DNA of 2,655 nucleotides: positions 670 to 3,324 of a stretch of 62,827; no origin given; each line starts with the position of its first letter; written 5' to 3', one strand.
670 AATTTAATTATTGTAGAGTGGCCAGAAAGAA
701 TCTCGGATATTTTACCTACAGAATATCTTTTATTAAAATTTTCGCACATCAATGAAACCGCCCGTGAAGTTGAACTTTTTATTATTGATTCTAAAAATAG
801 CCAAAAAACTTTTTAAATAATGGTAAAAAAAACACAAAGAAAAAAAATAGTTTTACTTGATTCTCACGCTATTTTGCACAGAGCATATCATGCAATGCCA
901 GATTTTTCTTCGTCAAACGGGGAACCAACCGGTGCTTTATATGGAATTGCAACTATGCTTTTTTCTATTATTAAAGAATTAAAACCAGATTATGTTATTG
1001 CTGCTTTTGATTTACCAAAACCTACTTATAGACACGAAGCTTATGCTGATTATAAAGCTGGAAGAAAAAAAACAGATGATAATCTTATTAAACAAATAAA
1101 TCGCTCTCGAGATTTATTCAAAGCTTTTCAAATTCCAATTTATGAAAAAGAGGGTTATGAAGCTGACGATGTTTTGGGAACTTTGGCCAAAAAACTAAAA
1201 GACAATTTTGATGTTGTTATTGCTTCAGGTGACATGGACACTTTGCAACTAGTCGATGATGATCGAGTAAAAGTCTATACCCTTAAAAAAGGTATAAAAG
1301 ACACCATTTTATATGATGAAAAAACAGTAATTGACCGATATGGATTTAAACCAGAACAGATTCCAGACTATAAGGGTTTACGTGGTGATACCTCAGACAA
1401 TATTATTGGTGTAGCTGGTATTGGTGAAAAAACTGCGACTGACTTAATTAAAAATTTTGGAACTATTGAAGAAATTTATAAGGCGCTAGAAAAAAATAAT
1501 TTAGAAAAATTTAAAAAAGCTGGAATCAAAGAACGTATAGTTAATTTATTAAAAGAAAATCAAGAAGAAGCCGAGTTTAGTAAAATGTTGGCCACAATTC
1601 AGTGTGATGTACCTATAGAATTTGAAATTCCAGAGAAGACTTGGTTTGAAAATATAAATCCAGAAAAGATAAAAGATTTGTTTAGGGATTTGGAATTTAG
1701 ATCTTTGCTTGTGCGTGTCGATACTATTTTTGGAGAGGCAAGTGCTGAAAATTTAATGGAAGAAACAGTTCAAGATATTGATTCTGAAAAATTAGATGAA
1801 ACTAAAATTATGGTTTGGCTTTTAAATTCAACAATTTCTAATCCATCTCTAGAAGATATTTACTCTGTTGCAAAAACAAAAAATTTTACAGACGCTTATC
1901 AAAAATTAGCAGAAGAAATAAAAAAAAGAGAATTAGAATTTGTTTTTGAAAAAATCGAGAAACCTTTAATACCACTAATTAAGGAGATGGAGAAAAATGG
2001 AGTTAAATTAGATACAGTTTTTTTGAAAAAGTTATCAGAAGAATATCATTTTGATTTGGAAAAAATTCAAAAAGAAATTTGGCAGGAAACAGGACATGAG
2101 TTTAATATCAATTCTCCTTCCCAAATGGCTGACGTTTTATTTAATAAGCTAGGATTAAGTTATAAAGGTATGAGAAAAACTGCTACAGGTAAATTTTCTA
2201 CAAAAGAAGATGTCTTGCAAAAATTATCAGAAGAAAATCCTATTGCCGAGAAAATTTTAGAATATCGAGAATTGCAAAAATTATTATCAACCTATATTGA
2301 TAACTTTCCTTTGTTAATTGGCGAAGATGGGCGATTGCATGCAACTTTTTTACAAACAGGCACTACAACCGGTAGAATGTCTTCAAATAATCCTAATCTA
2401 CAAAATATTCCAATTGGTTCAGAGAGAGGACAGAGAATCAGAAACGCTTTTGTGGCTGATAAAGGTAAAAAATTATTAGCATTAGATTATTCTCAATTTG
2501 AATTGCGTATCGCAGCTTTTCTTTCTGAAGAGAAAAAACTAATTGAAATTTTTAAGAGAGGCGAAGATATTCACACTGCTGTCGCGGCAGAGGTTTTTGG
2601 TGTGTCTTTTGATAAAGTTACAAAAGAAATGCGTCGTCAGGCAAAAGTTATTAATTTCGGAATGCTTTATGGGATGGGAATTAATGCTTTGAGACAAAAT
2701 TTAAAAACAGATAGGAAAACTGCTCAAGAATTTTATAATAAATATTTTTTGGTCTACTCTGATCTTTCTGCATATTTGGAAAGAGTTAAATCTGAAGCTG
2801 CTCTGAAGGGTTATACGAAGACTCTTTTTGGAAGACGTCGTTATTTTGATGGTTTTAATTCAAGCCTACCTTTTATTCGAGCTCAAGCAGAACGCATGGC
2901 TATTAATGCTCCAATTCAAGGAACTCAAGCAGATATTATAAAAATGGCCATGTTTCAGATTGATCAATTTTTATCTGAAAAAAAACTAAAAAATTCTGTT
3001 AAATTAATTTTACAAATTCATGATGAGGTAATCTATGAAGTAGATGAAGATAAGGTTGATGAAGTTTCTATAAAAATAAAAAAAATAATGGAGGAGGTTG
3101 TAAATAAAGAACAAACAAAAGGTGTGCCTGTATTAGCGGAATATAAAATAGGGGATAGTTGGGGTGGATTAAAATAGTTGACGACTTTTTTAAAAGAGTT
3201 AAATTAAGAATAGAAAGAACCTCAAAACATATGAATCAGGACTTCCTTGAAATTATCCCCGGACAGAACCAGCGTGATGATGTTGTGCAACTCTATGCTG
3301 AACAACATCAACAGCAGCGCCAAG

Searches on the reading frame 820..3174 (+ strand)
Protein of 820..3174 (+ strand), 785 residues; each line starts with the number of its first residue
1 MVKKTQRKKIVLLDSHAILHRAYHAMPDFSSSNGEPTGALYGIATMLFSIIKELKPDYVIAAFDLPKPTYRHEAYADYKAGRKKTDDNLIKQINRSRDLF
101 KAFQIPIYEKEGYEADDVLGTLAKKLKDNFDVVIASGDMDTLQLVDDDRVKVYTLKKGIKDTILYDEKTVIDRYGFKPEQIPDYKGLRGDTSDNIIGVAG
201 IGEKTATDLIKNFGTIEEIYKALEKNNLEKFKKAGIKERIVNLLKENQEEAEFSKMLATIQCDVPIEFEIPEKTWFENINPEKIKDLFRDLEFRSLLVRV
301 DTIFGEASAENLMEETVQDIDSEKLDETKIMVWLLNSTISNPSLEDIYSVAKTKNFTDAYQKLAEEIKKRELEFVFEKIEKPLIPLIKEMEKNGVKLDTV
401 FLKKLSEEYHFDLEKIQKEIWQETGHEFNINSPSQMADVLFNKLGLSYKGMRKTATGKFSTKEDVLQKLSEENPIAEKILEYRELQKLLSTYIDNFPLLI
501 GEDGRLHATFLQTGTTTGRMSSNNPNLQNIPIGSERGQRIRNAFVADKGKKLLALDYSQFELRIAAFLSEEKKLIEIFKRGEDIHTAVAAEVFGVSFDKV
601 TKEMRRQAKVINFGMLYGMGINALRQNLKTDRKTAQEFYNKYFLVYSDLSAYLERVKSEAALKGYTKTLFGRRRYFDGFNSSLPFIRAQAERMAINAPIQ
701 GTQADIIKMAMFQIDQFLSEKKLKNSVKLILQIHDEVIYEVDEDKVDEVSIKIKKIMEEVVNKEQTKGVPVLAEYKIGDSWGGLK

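Call 90: search_protein_families(library=pfam, proteins=[window:820-3174:+], max_evalue=0.00001)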
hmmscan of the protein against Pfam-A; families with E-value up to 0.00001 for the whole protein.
window:820-3174:+ (785 aa): 3 families
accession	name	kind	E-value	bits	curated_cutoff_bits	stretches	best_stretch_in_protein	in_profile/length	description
PF00476.26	DNA_pol_A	-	1.8e-138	462.1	34.3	1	402-782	4-380/381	DNA polymerase family A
PF02739.22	5_3_exonuc_N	-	1.3e-54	184.8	34.3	1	9-175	1-164/164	5'-3' exonuclease, N-terminal resolvase-like domain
PF01367.25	5_3_exonuc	-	1.3e-28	99.7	40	1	177-272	2-88/97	5'-3' exonuclease, C-terminal SAM fold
